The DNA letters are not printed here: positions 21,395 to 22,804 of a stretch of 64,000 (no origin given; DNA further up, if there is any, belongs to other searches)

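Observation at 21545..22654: Phage-encoded FabF/FabB-like beta-ketoacyl synthase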

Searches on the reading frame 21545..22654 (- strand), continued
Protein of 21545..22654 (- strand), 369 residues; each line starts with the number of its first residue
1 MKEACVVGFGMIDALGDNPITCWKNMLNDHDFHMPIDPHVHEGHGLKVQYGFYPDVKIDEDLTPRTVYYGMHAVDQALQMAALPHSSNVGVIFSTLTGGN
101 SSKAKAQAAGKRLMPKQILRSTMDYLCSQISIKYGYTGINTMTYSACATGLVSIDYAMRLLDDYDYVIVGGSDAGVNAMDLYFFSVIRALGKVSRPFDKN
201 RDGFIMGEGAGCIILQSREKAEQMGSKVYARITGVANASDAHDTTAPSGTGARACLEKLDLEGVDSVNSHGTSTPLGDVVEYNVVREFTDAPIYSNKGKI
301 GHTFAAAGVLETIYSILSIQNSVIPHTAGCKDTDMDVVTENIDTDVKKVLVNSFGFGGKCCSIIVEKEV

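Call 34: find_related_loci(query=A4, collection=viral_contigs, flank=8000)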
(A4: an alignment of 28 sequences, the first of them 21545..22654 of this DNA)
Query A4 (369 aa) in viral_contigs; peptide patterns used: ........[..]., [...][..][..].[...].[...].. (x = any residue, [..] = any of these).
172 stretches matched a pattern; 147 encode a relative of the query (tblastn E <= 1e-3); the best 80 are kept; 80 distinct loci.
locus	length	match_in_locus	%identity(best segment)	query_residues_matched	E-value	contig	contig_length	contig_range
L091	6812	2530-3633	87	1-368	0e+0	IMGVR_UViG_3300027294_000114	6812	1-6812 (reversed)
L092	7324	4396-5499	87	1-368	0e+0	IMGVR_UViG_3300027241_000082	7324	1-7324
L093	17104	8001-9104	87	1-368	0e+0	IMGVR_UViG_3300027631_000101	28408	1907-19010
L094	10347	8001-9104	87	1-368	0e+0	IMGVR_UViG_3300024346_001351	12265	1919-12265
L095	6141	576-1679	87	1-368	0e+0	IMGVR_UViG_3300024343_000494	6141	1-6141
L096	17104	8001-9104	87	1-368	0e+0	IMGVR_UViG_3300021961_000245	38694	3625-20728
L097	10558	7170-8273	87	1-368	0e+0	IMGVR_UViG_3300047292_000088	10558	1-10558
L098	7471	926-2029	86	1-368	0e+0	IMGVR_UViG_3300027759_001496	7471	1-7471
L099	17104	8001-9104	87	1-368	0e+0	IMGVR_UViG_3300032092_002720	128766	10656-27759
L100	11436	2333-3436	87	1-368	0e+0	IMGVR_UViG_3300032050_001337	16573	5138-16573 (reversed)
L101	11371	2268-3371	87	1-368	0e+0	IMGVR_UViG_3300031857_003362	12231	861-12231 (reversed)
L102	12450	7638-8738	87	1-368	0e+0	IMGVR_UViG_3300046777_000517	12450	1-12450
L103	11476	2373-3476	85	1-368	0e+0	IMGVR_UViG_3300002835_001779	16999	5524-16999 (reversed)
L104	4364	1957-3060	85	1-368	0e+0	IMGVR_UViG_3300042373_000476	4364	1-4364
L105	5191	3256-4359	85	1-368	0e+0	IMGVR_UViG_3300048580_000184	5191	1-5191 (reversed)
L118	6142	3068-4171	83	1-368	0e+0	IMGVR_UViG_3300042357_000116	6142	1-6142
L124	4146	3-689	90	140-368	3e-138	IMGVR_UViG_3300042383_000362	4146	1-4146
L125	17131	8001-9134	50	1-365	2e-109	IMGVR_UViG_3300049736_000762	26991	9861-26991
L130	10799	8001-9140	47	3-368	1e-107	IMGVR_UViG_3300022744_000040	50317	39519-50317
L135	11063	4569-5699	48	1-365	6e-105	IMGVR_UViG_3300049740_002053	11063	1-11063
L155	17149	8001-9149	43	6-366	2e-88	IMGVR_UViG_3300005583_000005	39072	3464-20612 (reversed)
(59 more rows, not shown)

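Call 38: search_protein_families(library=pfam, proteins=[L017:2576-5428:-, L017:2063-2563:-, L017:1534-2052:-, L017:7186-8415:+, L017:8518-10317:+, L017:10675-11340:-, L017:12054-13112:-, L020:4628-5878:-, L020:7206-8519:-, L020:1984-3627:-], max_evalue=0.0001)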
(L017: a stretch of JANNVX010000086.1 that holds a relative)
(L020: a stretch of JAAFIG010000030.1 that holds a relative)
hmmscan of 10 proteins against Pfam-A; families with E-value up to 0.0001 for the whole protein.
L017:2576-5428:- (950 aa): 0 families

L017:2063-2563:- (166 aa): 2 families
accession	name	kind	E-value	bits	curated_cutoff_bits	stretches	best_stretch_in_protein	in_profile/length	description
PF07484.17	Collar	-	8.4e-27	93.4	24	1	7-63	1-57/57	Phage Tail Collar Domain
PF21939.1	Gp10_C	-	7.2e-05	24.2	27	1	71-152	55-133/139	Baseplate structural protein Gp10, C-terminal domain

L017:1534-2052:- (172 aa): 1 family
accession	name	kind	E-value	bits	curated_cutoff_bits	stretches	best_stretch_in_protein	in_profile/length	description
PF07484.17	Collar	-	4.4e-29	100.7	24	1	7-63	1-57/57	Phage Tail Collar Domain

L017:7186-8415:+ (409 aa): 1 family
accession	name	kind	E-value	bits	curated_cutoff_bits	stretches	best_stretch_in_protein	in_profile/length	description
PF07690.21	MFS_1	-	2.2e-52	178.5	33.4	2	17-364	3-346/347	Major Facilitator Superfamily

L017:8518-10317:+ (599 aa): 2 families
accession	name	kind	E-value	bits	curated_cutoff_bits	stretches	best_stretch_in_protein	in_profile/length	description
PF00082.27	Peptidase_S8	-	3e-43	148.6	21.8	1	173-401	2-267/288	Subtilase family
PF02018.23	CBM_4_9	-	8e-06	26.7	25.9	1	466-577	3-129/136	Carbohydrate binding domain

L017:10675-11340:- (221 aa): 1 family
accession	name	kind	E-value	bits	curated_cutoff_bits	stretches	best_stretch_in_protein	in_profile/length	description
PF10016.14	DUF2259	-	3.8e-29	102.5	25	1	36-220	1-189/189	Predicted secreted protein (DUF2259)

L017:12054-13112:- (352 aa): 1 family
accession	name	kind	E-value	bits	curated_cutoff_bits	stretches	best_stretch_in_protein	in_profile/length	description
PF01134.28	GIDA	-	7.7e-64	216.6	22.1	1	2-272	91-389/391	Glucose inhibited division protein A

L020:4628-5878:- (416 aa): 3 families
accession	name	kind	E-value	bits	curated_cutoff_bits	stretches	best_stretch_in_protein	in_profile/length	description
PF03572.23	Peptidase_S41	-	2e-23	83.2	24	1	217-392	1-164/165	Peptidase family S41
PF17820.7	PDZ_6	-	3.7e-07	30.2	27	1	133-159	1-27/54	PDZ domain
PF00595.29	PDZ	-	8.3e-05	23.3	23.2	0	118-167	11-60/81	PDZ domain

L020:7206-8519:- (437 aa): 3 families
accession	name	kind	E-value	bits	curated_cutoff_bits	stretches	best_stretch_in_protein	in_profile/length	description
PF06071.19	YchF-GTPase_C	-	4.2e-36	123.4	27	1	353-436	1-84/84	Protein of unknown function (DUF933)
PF01926.29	MMR_HSR1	-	5.1e-21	75.3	21.9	1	80-187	2-86/113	50S ribosome-binding GTPase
PF02421.24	FeoB_N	-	1.5e-08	34.7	27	1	80-124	3-47/156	Ferrous iron transport protein B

L020:1984-3627:- (547 aa): 0 families

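Call 51: search_protein_families(library=pfam, proteins=[L125:2932-3747:+, L135:2359-2622:+, L093:1152-2222:+, L135:5681-6337:+, L130:7584-7913:-, L004:14462-15136:+, L003:11336-12133:+, L118:5573-6136:+, L001:13406-14392:-, L003:16165-16863:+], max_evalue=0.001)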
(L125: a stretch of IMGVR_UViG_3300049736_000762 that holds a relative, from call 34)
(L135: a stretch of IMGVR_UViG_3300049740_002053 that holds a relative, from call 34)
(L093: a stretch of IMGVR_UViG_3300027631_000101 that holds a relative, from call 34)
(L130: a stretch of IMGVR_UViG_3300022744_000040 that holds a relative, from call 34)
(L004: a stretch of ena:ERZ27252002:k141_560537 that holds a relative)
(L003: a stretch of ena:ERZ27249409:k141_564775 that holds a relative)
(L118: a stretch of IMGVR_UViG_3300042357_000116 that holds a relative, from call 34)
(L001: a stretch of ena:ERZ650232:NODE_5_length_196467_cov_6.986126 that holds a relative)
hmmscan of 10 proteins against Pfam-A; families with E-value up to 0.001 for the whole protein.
L125:2932-3747:+ (271 aa): 0 families

L135:2359-2622:+ (87 aa): 0 families

L093:1152-2222:+ (356 aa): 2 families
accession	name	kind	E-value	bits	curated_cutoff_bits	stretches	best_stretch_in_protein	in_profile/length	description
PF21134.2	T4_UVSX_C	-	4.8e-16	59.1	27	1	269-327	1-63/65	Bacteriophage T4, Recombination and repair protein, C-terminal domain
PF00154.27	RecA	-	6e-09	36.2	27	1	33-267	34-262/262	recA bacterial DNA recombination protein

L135:5681-6337:+ (218 aa): 1 family
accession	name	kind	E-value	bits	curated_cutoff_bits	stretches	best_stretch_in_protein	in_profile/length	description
PF13640.12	2OG-FeII_Oxy_3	-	8.5e-06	27.1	27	1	88-178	12-85/98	2OG-Fe(II) oxygenase superfamily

L130:7584-7913:- (109 aa): 0 families

L004:14462-15136:+ (224 aa): 0 families

L003:11336-12133:+ (265 aa): 0 families

L118:5573-6136:+ (187 aa): 0 families

L001:13406-14392:- (328 aa): 1 family
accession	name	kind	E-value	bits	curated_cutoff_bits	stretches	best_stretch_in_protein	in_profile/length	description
PF04055.27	Radical_SAM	-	2.7e-08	34.6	29.5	1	12-168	1-154/166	Radical SAM superfamily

L003:16165-16863:+ (232 aa): 0 families

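Call 54: predict_structure(alignment_id=A5)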
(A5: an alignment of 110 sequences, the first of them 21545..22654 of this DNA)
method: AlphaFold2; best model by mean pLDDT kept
length: 369 residues; sequences in the alignment: 110
mean_pLDDT: 94.5   pTM: 0.95
mean pLDDT of the five models: 94.5, 94.4, 94.1, 93.1, 91.2
residues with pLDDT >= 90: 312; 70-90: 52; 50-70: 5; < 50: 0
segments of 3 or more residues with pLDDT < 50: none
pLDDT, mean of each block of 10 residues (from residue 1): 93 98 98 88 76 94 95 99 97 96 88 90 95 98 95 98 98 94 91 93 95 98 97 96 86 96 97 88 97 97 97 99 97 96 98 89 97
secondary structure, 60 per line:
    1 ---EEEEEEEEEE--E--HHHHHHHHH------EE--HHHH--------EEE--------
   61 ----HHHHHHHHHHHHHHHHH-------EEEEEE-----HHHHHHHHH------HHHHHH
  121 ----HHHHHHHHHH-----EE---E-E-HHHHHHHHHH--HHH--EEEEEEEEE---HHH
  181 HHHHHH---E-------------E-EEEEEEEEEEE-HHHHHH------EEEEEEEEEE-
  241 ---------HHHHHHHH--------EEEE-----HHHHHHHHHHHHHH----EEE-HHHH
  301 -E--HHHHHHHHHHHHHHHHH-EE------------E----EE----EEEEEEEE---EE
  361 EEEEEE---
elements in order: E4-13 H19-27 H38-41 E50-52 H65-81 E89-94 H100-108 H115-120 H125-134 H149-158 E166-174 H178-186 E206-216 H218-223 E230-239 H250-257 E266-269 H275-288 E293-295 H297-300 H305-321 E348-355 E359-366

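Call 56: list_cluster_members(proteins=[window:21545-22654:-, P0008, P0016, P0062, P0073, P0105])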
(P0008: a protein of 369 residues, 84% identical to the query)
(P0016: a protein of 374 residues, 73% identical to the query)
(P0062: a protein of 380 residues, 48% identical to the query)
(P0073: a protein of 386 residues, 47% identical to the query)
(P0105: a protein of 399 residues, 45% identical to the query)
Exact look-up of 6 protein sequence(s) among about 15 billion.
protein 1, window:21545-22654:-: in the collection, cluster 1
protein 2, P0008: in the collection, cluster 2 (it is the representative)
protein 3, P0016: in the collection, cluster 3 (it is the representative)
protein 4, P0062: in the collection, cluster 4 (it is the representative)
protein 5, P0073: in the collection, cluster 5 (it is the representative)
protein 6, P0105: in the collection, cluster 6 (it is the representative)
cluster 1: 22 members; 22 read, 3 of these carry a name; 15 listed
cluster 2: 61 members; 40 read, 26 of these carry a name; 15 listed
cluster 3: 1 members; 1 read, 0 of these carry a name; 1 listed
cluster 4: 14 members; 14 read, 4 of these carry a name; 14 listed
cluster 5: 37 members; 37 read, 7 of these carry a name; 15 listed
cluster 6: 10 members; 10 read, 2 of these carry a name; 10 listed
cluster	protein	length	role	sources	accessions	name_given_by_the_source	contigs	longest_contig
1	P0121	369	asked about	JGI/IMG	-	3-oxoacyl-[acyl-carrier-protein] synthase II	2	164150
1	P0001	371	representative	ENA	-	-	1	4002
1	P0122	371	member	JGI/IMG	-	3-oxoacyl-(acyl-carrier-protein) synthase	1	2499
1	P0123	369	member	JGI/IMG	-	3-oxoacyl-[acyl-carrier-protein] synthase II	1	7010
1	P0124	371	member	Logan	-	-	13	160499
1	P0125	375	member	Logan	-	-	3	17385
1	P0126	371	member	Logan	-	-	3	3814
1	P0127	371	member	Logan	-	-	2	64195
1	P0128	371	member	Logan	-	-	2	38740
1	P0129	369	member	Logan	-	-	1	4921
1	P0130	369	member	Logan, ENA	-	-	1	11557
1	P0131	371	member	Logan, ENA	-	-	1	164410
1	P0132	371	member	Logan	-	-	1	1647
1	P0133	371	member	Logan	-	-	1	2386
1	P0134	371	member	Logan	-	-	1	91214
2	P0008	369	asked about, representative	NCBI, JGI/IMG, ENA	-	3-oxoacyl-[acyl-carrier-protein] synthase II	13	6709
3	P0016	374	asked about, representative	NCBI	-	-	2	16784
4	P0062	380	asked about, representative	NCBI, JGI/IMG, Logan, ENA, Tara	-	strand:+ start:1265 stop:2407 length:1143 start_codon:yes stop_codon:yes ...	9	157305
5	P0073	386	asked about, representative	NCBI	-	-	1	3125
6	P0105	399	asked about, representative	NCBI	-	-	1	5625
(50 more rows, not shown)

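Call 57: fold_search(model_id=the predicted structure, library=pdb)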
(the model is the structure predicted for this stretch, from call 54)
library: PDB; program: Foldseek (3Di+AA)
matches with E <= 10: 1224; with E <= 0.001: 1068
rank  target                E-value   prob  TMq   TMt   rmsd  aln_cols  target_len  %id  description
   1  8qer_A                1.9e-40  1.00  0.93  0.83   2.5       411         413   27  Pseudomonas aeruginosa FabF C164A in complex with 4-(1H-pyrazole-3-carbonylamino)pentanoic acid (released 2024-01-10)
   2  4ls8_A                1.3e-39  1.00  0.92  0.82   2.6       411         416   31  Crystal structure of Bacillus subtilis beta-ketoacyl-ACP synthase II (FabF) in a covalent complex with cerulenin (released 2014-04-02)
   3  8r1v_A                2.9e-39  1.00  0.93  0.83   2.5       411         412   27  Pseudomonas aeruginosa FabF C164A in complex with N-(1,5-dimethyl-3-oxo-2-phenyl-2,3-dihydro-1H-pyrazol-4-yl)-2-(4-met (released 2024-03-06)
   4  7oc0_B                3.4e-39  1.00  0.93  0.84   2.4       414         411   27  Structure of Pseudomonas aeruginosa FabF mutant C164Q in complex with a ligand (2S,4R)-2-(thiophen-2-yl)thiazolidine-4 (released 2021-08-25)
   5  3o04                  3.4e-39  1.00  0.92  0.83   2.6       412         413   30  Crystal structure of the beta-keto-acyl carrier protein synthase II (lmo2201) from Listeria monocytogenes (released 2010-08-04)
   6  8cne_A                3.8e-39  1.00  0.93  0.84   2.6       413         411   27  Pa.FabF-C164A in complex with N-(propan-2-yl)-1H-pyrazole-3-carboxamide (released 2024-01-10)
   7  5sxo                  4.1e-39  1.00  0.91  0.83   3.0       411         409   30  1.35 angstrom resolution crystal structure of beta-ketoacyl-ACP synthase II (FabF) from Listeria monocytogenes (released 2016-11-02)
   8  4jga_A                8.7e-39  1.00  0.91  0.80   3.1       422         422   29  X-ray crystal structure of 3-oxoacyl-[acyl-carrier-protein] synthase 2 from Rickettsia rickettsii (released 2013-05-29)
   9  8pj0_A                9.3e-39  1.00  0.92  0.83   2.8       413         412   27  Pseudomonas aeruginosa FabF C164A mutant in complex with N-(1,5-dimethyl-3-oxo-2-phenyl-2,3-dihydro-1H-pyrazol-4-yl)-3 (released 2024-02-21)
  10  4ls5_A                1.1e-38  1.00  0.91  0.82   3.0       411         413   31  Crystal structure of beta-ketoacyl-ACP synthase II (FabF) from Bacillus subtilis (released 2014-04-02)
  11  4xox_A                1.3e-38  1.00  0.90  0.83   3.1       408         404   27  Structure of beta-ketoacyl-ACP synthase I (FabB) from Vibrio Cholerae (released 2015-01-28)
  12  4jb6_A                1.4e-38  1.00  0.92  0.83   2.5       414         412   28  Structure of Pseudomonas aeruginosa FabF mutant C164Q (released 2014-03-05)
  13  8pd1_A                1.7e-38  1.00  0.91  0.82   3.1       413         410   28  Pseudomonas aeruginosa FabF C164A mutant in complex with N-isopropyl-1H-imidazole-4-carboxamide (released 2024-01-10)
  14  3oyt_A                1.9e-38  1.00  0.91  0.83   2.6       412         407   25  1.84 Angstrom resolution crystal structure of 3-oxoacyl-(acyl carrier protein) synthase I (fabB) from Yersinia pestis  (released 2011-01-12)
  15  8cng_A                2.8e-38  1.00  0.91  0.83   2.9       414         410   27  Pa.FabF-C164Q in complex with ~{N}-cyclopentyl-3-methyl-1~{H}-pyrazole-5-carboxamide (released 2024-01-10)
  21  8qer_B                4.3e-38  1.00  0.92  0.83   2.5       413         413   27  Pseudomonas aeruginosa FabF C164A in complex with 4-(1H-pyrazole-3-carbonylamino)pentanoic acid (released 2024-01-10)
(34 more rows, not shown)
